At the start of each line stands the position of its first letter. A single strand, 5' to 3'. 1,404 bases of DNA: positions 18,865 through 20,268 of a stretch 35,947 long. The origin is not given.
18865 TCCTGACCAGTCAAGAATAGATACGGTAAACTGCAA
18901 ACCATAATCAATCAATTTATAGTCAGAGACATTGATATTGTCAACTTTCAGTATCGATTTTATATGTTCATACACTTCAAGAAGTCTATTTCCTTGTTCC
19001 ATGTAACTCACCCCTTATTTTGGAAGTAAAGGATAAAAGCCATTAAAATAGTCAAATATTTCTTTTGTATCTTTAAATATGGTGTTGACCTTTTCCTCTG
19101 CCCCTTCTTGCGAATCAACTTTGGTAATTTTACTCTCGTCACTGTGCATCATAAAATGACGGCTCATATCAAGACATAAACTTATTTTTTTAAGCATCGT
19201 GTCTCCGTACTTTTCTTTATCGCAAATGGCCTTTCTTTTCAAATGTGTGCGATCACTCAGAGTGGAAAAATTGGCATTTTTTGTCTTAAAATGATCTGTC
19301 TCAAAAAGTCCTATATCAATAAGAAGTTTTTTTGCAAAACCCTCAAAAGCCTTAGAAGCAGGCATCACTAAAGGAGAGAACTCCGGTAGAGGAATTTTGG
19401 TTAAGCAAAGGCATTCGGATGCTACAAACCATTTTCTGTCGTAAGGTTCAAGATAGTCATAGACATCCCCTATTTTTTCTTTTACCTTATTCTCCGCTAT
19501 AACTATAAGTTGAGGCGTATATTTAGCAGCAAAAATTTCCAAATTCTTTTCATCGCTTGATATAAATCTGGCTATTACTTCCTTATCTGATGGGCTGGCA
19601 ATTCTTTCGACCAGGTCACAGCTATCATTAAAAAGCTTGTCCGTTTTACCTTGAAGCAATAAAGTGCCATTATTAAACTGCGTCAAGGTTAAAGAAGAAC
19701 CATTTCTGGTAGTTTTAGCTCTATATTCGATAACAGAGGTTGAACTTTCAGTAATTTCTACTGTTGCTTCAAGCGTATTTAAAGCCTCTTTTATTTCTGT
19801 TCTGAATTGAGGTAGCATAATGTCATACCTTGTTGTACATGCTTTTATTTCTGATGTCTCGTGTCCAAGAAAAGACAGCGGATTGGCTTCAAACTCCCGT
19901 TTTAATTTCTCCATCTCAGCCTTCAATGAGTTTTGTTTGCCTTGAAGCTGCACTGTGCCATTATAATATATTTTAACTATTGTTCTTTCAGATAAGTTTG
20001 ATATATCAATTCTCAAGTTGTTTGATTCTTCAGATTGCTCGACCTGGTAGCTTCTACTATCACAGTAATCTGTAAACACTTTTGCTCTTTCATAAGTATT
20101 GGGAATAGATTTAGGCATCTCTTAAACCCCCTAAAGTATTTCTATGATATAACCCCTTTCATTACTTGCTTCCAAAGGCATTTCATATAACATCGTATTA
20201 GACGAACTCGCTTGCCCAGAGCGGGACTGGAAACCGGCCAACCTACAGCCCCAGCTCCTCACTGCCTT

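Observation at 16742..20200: AT-rich three-gene island (RnlA-like HEPN RNase, RNase HIII, TPR/cold-shock-domain protein): candidate undescribed toxin or abortive-infection module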

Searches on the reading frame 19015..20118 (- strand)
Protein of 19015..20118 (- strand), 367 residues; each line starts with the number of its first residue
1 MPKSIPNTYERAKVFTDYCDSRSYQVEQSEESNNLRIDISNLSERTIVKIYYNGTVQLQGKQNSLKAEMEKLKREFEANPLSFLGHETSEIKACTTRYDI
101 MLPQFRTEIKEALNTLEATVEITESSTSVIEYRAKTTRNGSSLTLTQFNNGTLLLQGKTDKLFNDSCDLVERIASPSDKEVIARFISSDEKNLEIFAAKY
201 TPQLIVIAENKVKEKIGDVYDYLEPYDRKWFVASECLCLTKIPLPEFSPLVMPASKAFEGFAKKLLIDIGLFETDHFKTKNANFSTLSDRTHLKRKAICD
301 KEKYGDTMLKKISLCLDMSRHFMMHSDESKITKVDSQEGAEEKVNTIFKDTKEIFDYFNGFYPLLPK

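Call 3: search_protein_families(library=pfam, proteins=[window:19015-20118:-], max_evalue=1)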
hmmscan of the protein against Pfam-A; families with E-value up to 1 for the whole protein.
window:19015-20118:- (367 aa): 5 families
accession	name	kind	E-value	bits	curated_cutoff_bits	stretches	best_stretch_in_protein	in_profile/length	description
PF19034.5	RnlA-toxin_DBD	-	1.5e-07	32.3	27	1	208-325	5-123/125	RNase LS, bacterial toxin DBD domain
PF15935.10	RnlA_toxin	-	1.6e-05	25.5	27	2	132-167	44-79/87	RNase LS, bacterial toxin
PF18869.6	HEPN_RnaseLS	-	0.0063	17.3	29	1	238-279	17-60/124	RnaseLS-like HEPN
PF11858.14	DUF3378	-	0.01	16.5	27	0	45-68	38-61/76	Domain of unknown function (DUF3378)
PF08603.16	CAP_C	-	0.12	12.4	23.8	0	20-66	8-54/157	Adenylate cyclase associated (CAP) C terminal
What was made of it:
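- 19015..20118 (-): Gene A: RnlA/LsoA-like protein of 367 aa (TBP-like repeat 1, TBP-like repeat 2, HEPN domain). Pfam RnlA-toxin_DBD scores 32.3 bits (cut-off 27), with weaker RnlA_toxin, HEPN_RnaseLS and DUF3378 hits (call 3).
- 19600..19842 (-): A, TBP-like repeat 2 (about aa 93-173). PF15935 matches residues 132-167 (call 3).
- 19042..19584 (-): A, all-helical HEPN domain (about aa 179-359). PF19034 matches residues 208-325 (call 3).
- On RnlAB/LsoAB toxin-antitoxin: PF19034 scores above its cut-off (call 3).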

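Call 4: search_protein_families(library=padloc, proteins=[window:19015-20118:-], max_evalue=1)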
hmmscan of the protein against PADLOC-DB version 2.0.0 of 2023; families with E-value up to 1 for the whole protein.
window:19015-20118:- (367 aa): 1 family
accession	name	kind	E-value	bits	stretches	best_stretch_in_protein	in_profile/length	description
PDLC05006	PDC-S35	-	0.00012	19.5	1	20-77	11-67/231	-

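Call 5: search_protein_families(library=ncbifam, proteins=[window:19015-20118:-], max_evalue=1)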
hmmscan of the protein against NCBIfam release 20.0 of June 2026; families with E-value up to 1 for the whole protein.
window:19015-20118:- (367 aa): 0 families

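Call 20: find_homologous_proteins(query=window:19015-20118:-, max_evalue=0.001)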
Query window:19015-20118:- (367 aa): 374 proteins with E <= 0.001 among 2535 candidates; the best 120 are listed.
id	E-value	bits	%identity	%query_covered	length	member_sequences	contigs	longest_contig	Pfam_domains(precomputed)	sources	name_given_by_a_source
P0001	1.8e-240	815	100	100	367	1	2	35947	PF19034.6,PF15935.12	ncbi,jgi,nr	ncbi:MAG: hypothetical protein E3J65_04195 [Dehalococcoidia bacterium]|nr:MAG: hypothetical protein 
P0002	3.4e-198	676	84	100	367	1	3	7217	PF15935.12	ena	-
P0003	6.9e-191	651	81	100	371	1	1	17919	PF15935.12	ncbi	-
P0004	5.2e-188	642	79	100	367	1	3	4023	PF15935.12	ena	-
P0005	2.8e-187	640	79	100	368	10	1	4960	PF15935.12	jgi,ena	-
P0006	3.9e-187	639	80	100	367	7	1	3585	PF19034.6,PF15935.12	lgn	-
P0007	5.6e-187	639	79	100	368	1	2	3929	PF15935.12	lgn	-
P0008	3.6e-186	636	78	100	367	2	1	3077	PF19034.6,PF15935.12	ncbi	-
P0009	1.2e-185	634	78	100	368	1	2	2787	PF15935.12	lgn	-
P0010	6.4e-185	632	78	100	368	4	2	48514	PF19034.6,PF15935.12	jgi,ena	-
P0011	3.4e-184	629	77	100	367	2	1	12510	PF15935.12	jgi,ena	-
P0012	4.4e-183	626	78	100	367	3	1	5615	PF19034.6,PF15935.12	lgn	-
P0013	4.7e-183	626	79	100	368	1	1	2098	PF15935.12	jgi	-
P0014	5.7e-183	625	78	100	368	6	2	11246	PF15935.12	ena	-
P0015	2.7e-182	623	77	100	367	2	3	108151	PF15935.12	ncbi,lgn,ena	-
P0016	3.2e-182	623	77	100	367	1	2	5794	PF15935.12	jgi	-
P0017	6.2e-182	622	77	100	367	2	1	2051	PF19034.6,PF15935.12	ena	-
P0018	9.0e-181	618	78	97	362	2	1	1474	PF15935.12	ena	-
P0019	1.3e-180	618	77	100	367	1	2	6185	PF15935.12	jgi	-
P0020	3.9e-180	616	79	97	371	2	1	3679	PF19034.6,PF15935.12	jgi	-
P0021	2.0e-179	614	76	100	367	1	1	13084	PF19034.6,PF15935.12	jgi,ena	-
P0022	2.1e-179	614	76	100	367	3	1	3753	PF19034.6,PF15935.12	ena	-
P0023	2.9e-179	613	77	100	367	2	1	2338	PF15935.12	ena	-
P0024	6.6e-179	612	77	98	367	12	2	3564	PF15935.12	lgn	-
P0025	5.9e-178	609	76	100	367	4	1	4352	PF19034.6,PF15935.12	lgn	-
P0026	1.2e-177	608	76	98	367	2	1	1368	PF15935.12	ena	-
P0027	8.0e-177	605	76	98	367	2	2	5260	PF15935.12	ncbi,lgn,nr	ncbi:MAG TPA: hypothetical protein C5S37_12235 [Methanophagales archaeon]|nr:hypothetical protein [M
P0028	8.2e-177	605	76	100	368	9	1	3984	PF19034.6,PF15935.12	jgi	-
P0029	2.3e-176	604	75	100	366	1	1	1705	PF15935.12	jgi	-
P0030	3.5e-176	603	76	98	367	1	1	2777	PF15935.12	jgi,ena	-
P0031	6.5e-176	602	75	100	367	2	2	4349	PF19034.6,PF15935.12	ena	-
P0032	1.0e-175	602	76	100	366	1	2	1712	PF15935.12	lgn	-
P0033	1.2e-175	601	75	100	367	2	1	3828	PF15935.12,PF11858.15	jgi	-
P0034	1.3e-175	601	76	98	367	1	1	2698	PF15935.12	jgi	-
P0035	2.8e-175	600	76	98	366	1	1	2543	PF15935.12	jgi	-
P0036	5.4e-175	599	74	100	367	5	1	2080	PF19034.6,PF15935.12,PF11858.15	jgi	-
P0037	5.9e-175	599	74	100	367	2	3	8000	PF19034.6,PF15935.12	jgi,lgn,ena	-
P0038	7.1e-175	599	73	100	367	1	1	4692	PF15935.12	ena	-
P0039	2.0e-174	597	73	100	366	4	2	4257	PF19034.6,PF15935.12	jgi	jgi:hypothetical protein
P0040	2.6e-174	597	74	100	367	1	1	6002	PF19034.6,PF15935.12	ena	-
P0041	3.0e-174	597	74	100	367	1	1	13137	PF15935.12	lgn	-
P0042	8.3e-174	595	75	98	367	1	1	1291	PF15935.12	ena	-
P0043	1.3e-173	595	74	100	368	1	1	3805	PF15935.12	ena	-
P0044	2.8e-173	594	75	98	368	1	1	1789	PF15935.12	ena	-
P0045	2.8e-173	594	74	100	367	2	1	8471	PF19034.6,PF15935.12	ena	-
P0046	3.3e-173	593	73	100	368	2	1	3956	PF15935.12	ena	-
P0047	3.9e-173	593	73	99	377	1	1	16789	PF15935.12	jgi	-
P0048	6.2e-173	592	74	100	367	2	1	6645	PF19034.6,PF15935.12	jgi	-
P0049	6.5e-173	592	73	100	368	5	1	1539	PF19034.6,PF15935.12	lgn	-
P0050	7.6e-173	592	73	100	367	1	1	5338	PF15935.12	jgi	jgi:hypothetical protein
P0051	1.5e-172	591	73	100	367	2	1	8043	PF15935.12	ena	-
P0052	1.5e-172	591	74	100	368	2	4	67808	PF15935.12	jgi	jgi:hypothetical protein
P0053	2.4e-172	591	74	100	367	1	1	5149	PF15935.12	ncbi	-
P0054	2.7e-172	590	75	100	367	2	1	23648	PF19034.6,PF15935.12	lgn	-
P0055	3.7e-172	590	74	100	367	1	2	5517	PF19034.6,PF15935.12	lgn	-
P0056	4.7e-172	590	74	100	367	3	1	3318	PF19034.6,PF15935.12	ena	-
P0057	5.0e-172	589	74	98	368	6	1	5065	PF15935.12,PF11858.15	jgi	-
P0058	9.2e-172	589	73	100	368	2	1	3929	PF19034.6,PF15935.12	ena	-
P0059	1.1e-171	588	72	100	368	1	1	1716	PF19034.6,PF15935.12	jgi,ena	-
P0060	1.5e-171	588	72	100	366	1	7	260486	PF15935.12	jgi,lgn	-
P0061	1.8e-171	588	72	100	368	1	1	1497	PF19034.6,PF15935.12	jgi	-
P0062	3.5e-171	587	73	100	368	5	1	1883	PF15935.12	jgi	-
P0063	4.2e-171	586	73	100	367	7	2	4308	PF19034.6,PF15935.12,PF11858.15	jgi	-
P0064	8.2e-171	585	72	100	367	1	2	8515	PF19034.6,PF15935.12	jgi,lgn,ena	-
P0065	9.3e-171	585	73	100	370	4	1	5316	PF15935.12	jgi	-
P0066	9.8e-171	585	73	100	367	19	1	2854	PF15935.12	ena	-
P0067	1.4e-170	585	72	100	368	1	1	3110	PF15935.12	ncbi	-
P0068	2.4e-170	584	72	100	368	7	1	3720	PF15935.12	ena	-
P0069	2.6e-170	584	73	100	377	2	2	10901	PF15935.12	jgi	jgi:hypothetical protein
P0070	4.2e-170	583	73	98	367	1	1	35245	PF15935.12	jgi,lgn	jgi:hypothetical protein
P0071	5.3e-170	583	73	99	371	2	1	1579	PF19034.6,PF15935.12,PF11858.15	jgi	jgi:hypothetical protein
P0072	5.8e-170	583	72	100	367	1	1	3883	PF15935.12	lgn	-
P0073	1.1e-169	582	73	100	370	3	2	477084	PF19034.6,PF15935.12,PF11858.15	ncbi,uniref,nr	ncbi:hypothetical protein CN13_07540 [Petrotoga sp. HKA.pet.4.5]|uniref:type II toxin-antitoxin syst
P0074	4.7e-169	580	72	99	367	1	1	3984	PF15935.12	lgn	-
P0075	6.1e-169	579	72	98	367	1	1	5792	PF19034.6,PF15935.12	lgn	-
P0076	6.2e-169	579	73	99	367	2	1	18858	PF15935.12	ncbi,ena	-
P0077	2.1e-168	578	71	100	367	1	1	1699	PF19034.6,PF15935.12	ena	-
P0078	3.1e-168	577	69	100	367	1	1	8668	PF15935.12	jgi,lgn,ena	-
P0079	4.4e-168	577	72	100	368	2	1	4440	PF19034.6,PF15935.12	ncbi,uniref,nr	ncbi:MAG: hypothetical protein DDT42_01484 [candidate division WS2 bacterium]|uniref:Bacterial toxin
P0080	5.8e-168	576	71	100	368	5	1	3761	PF19034.6,PF15935.12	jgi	-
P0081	6.0e-168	576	72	100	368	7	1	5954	PF15935.12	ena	-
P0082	7.3e-168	576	71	100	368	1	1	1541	PF19034.6,PF15935.12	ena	-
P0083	4.0e-167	573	71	99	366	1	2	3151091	PF19034.6,PF15935.12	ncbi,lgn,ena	-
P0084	1.7e-166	571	71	100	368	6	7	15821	PF19034.6,PF15935.12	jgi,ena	-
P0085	1.7e-166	571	70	100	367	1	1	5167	PF19034.6,PF15935.12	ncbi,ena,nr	ncbi:MAG: type II toxin-antitoxin system RnlA family toxin [Candidatus Aenigmarchaeota archaeon]|nr:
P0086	1.8e-166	571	71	100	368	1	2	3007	PF15935.12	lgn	-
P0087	4.7e-166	570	71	100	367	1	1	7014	PF15935.12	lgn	-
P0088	8.4e-166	569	71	100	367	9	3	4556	PF19034.6,PF15935.12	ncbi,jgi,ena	-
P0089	1.3e-165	568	70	100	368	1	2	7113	PF15935.12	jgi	-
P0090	1.4e-165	568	69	100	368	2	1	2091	PF19034.6,PF15935.12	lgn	-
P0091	1.5e-165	568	71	100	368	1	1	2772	PF15935.12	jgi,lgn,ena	-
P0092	1.8e-165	568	72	100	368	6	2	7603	PF15935.12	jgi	-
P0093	2.1e-165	568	71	100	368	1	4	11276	PF19034.6,PF15935.12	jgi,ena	-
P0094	2.8e-165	567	72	100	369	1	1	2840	PF19034.6,PF15935.12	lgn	-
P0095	3.7e-165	567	71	100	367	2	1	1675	PF19034.6,PF15935.12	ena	-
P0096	4.1e-165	567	72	96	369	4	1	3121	PF15935.12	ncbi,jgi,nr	ncbi:MAG: type II toxin-antitoxin system RnlA family toxin [Methanophagales archaeon]|jgi:hypothetic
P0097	4.1e-165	567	70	100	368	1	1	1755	PF15935.12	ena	-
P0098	7.2e-165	566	71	100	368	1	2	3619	PF19034.6,PF15935.12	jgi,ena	-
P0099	1.4e-164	565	70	99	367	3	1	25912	PF15935.12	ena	-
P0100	1.6e-164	565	73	99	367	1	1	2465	PF15935.12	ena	-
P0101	2.9e-164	564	70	100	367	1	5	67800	PF15935.12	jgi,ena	-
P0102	4.6e-164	563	71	100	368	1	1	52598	PF19034.6,PF15935.12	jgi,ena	-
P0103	5.1e-164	563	72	97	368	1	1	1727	PF19034.6,PF15935.12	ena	-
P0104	5.8e-164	563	72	96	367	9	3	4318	PF15935.12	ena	-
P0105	8.0e-164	563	71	100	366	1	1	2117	PF19034.6,PF15935.12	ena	-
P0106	9.1e-164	562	71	99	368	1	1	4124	PF15935.12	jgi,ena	-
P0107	1.3e-163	562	70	99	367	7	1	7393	PF15935.12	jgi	jgi:hypothetical protein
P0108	1.5e-163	562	70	100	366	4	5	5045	PF19034.6,PF15935.12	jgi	-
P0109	1.8e-163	561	70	99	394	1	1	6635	PF19034.6,PF15935.12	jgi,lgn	jgi:hypothetical protein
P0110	2.6e-163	561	70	100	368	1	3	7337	PF15935.12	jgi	jgi:hypothetical protein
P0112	8.3e-163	559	71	97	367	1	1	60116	PF15935.12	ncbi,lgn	ncbi:MAG: hypothetical protein ABFD82_11535 [Syntrophaceae bacterium]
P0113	9.9e-163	559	70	100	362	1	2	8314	PF19034.6,PF15935.12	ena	-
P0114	1.1e-162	559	69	100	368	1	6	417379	PF19034.6,PF15935.12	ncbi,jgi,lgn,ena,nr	ncbi:MAG TPA: hypothetical protein VMW50_12380 [Dehalococcoidia bacterium]|nr:hypothetical protein [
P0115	1.8e-162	558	70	99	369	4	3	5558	PF15935.12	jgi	jgi:uncharacterized protein YeaO (DUF488 family)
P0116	6.2e-162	556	71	97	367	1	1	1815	PF15935.12,PF11858.15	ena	-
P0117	6.8e-162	556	72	96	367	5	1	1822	PF15935.12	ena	-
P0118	4.2e-160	550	69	97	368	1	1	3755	PF15935.12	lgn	-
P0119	6.1e-160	550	69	100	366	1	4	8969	PF19034.6,PF15935.12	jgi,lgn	-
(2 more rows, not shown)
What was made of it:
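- NCBI names some homologues 'type II toxin-antitoxin system RnlA family toxin' (call 20).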

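Call 24: find_related_loci(query=A1, collection=genome_contigs, flank=7000)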
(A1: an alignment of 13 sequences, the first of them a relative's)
Query A1 (367 aa) in genome_contigs; peptide patterns used: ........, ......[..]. (x = any residue, [..] = any of these).
39 stretches matched a pattern; 16 encode a relative of the query (tblastn E <= 1e-3); 16 distinct loci.
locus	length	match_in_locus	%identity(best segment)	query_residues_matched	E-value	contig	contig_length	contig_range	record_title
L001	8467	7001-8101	81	1-367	0e+0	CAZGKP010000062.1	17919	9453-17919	MAG TPA_asm: uncultured Candidatus Sumerlaeota bacterium isolate binchicken_co100_147 genome assembly, contig: NODE_4852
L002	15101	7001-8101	77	1-367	0e+0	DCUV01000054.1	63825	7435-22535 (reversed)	MAG TPA_asm: Spirochaetia bacterium UBA2205 UBA2205_contig_8955, whole genome shotgun sequence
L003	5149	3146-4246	74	1-367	0e+0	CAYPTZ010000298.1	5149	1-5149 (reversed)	MAG TPA_asm: uncultured archaeon isolate binchicken_co116_149 genome assembly, contig: NODE_20514_length_5149_cov_5.7302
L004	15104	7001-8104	72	1-367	1e-179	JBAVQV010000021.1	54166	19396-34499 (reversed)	MAG: Dehalococcoidia bacterium isolate MFD02350_ilm_asm_bin2 k127_66015, whole genome shotgun sequence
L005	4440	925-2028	72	1-367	0e+0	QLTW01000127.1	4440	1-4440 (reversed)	MAG: Candidatus Psychracetigena formicireducens isolate BS525 DDT42_127, whole genome shotgun sequence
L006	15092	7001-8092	72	1-364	4e-178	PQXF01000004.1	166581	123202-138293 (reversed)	MAG: Candidatus Methanogaster sp. isolate E20ANME2 NODE_4_length_166581_cov_19.6806, whole genome shotgun sequence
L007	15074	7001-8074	72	7-364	5e-177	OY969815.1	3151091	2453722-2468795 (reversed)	MAG: uncultured Bacteroidetes bacterium isolate MFD01188.bin.c.1 genome assembly, chromosome: 1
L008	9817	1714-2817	69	1-367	4e-173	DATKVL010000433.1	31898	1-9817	MAG TPA_asm: Dehalococcoidia bacterium isolate SMAG_U14132 k141_858336, whole genome shotgun sequence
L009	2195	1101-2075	74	12-336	1e-178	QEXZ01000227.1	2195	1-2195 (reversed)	MAG: Methanomicrobiales archaeon isolate M5.MMPM 227, whole genome shotgun sequence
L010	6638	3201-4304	64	1-366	1e-159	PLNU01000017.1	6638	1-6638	MAG: Syntrophaceae bacterium isolate fen_1160 73.20120800_E1X.10_contig_1505, whole genome shotgun sequence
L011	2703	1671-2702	64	1-343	2e-152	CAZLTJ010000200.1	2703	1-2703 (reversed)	MAG TPA_asm: uncultured bacterium isolate SRP068000_co1_162 genome assembly, contig: NODE_108496_length_2703_cov_4.72129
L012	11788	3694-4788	67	1-367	2e-163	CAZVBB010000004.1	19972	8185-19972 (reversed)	MAG TPA_asm: uncultured bacterium isolate binchicken_co247_8 genome assembly, contig: NODE_147_length_19972_cov_58.29597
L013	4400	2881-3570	74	130-359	2e-112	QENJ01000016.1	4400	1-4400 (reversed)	Candidatus Methanophagaceae archaeon isolate CONS3730H04p2b1 Ga0123297_1219, whole genome shotgun sequence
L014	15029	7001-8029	48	15-365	5e-107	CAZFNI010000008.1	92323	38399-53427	MAG TPA_asm: uncultured Planctomycetales bacterium isolate SRP342105_co1_465 genome assembly, contig: NODE_290_length_92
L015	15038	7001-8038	43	18-359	2e-91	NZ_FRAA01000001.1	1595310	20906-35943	Reichenbachiella agariperforans strain DSM 26134, whole genome shotgun sequence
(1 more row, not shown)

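Call 32: search_solved_structures(query=A1, max_evalue=1, show_alignments=3)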
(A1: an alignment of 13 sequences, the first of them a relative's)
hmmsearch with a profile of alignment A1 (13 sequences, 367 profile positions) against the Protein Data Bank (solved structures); distinct sequences matched with E-value up to 1: 1.
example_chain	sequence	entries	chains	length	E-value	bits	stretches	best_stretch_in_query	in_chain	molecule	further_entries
6y2s_A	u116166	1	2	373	0.98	11.2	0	208-271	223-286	mRNA endoribonuclease toxin LS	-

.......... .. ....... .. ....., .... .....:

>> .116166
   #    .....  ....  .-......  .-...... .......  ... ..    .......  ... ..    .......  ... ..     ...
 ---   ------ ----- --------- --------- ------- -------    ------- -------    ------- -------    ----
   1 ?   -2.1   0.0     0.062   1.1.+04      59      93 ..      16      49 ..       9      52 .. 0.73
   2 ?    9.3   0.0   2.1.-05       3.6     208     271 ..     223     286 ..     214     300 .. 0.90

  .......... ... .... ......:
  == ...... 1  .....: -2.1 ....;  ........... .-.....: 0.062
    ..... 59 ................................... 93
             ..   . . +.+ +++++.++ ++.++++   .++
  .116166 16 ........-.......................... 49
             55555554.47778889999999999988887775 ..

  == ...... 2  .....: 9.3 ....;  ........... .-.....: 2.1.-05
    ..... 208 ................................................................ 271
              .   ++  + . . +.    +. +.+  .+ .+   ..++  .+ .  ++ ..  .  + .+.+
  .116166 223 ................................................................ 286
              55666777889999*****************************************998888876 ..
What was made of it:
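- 19042..19584 (-): K256 and E259 align with RnlA R255 and E258 in the call 32 alignment, read with a 15-residue offset between the 6y2s chain and native numbering that I inferred.
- A's sequence similarity to solved RnlA is marginal (E 0.98, call 32).
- Tried and rejected: A sequence search of the A profile against the PDB gave only E 0.98 to RnlA (call 32).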

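Call 36: find_encoding_contigs(protein=P0073, flank=10000, max_places=2)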
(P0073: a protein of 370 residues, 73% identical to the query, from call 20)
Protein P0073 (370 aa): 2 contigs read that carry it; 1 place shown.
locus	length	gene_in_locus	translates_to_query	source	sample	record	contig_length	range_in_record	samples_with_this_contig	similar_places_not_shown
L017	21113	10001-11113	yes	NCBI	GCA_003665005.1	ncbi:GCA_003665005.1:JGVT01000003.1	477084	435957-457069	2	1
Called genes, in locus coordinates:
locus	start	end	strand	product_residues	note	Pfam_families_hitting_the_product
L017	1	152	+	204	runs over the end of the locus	PF26154:DUF8042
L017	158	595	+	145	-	PF02561:FliS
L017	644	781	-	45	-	-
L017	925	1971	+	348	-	PF01244:Peptidase_M19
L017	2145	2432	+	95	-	-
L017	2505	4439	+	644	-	PF00580:UvrD-helicase, PF13086:AAA_11 (weak), PF13245:AAA_19, PF01443:Viral_helicase1 (faint), PF13361:UvrD_C, PF13538:UvrD_C_2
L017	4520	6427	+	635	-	PF01555:N6_N4_Mtase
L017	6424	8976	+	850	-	PF04851:ResIII, PF19778:RE_endonuc (weak)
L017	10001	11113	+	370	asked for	PF11858:DUF3378 (faint), PF15935:RnlA_toxin (weak), PF19034:RnlA-toxin_DBD (faint)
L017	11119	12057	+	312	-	PF01351:RNase_HII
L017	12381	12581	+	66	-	-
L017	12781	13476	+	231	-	PF00882:Zn_dep_PLPC (weak)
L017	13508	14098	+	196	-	PF00265:TK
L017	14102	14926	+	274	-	PF00248:Aldo_ket_red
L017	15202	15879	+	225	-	PF05175:MTS, PF10294:Methyltransf_16, PF13489:Methyltransf_23 (weak), PF06325:PrmA, PF13847:Methyltransf_31, PF08241:Methyltransf_11 (weak), PF08242:Methyltransf_12 (weak), PF13649:Methyltransf_25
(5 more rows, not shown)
